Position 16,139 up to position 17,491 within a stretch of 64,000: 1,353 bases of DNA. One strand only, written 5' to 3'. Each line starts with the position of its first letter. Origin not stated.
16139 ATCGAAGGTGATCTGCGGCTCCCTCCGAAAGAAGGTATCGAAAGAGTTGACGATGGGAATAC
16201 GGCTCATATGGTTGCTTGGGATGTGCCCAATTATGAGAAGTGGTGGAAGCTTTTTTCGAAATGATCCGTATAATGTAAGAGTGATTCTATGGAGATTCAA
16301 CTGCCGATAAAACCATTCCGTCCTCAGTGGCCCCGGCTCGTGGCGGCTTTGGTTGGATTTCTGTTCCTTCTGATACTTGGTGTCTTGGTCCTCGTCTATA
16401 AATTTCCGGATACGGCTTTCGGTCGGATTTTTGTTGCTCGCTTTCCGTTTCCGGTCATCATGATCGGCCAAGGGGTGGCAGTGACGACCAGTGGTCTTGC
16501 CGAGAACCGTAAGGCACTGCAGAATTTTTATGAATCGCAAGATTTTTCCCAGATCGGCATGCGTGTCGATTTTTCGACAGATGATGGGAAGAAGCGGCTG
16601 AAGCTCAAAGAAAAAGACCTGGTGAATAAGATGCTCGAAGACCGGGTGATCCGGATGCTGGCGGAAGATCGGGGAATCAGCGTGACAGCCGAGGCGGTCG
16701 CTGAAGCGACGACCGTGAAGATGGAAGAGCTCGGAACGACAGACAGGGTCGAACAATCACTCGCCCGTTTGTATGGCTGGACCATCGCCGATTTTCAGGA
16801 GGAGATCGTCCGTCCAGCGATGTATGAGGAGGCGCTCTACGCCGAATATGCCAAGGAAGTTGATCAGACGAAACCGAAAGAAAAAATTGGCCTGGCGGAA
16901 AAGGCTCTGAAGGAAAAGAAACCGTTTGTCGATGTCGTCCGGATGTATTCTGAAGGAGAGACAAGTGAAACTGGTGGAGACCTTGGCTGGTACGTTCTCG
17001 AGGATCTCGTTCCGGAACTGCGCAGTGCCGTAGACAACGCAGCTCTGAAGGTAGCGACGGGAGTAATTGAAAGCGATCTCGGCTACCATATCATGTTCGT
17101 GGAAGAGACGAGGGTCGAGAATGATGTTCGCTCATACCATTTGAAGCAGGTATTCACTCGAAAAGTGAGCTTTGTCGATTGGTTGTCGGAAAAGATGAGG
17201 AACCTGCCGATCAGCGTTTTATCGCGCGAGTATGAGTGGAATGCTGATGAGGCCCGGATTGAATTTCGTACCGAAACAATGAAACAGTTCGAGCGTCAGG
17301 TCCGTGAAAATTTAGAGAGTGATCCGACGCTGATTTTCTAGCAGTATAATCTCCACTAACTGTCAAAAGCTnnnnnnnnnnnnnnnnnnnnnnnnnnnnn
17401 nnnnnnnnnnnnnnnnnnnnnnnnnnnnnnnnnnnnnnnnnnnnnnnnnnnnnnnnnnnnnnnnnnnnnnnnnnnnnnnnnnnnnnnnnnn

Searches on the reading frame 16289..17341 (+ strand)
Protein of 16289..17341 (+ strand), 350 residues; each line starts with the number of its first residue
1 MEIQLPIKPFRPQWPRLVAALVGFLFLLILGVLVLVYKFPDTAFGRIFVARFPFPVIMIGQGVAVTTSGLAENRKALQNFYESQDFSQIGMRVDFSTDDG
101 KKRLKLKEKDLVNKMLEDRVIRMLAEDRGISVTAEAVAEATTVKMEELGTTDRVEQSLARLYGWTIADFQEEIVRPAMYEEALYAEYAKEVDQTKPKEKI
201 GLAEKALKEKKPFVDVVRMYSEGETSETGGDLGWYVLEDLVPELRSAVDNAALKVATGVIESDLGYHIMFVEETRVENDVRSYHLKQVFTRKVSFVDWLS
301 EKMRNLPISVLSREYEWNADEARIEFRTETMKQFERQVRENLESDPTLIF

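Call 59: search_protein_families(library=pfam, proteins=[window:16289-17341:+], max_evalue=0.0001)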
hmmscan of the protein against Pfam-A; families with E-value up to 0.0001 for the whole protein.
window:16289-17341:+ (350 aa): 2 families
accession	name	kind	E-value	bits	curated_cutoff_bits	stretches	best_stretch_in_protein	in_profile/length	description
PF00639.27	Rotamase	-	3.2e-11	44.5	21.7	1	188-272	10-96/97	PPIC-type PPIASE domain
PF13616.12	Rotamase_3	-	4.1e-09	37.4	22.5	1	196-273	36-114/116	PPIC-type PPIASE domain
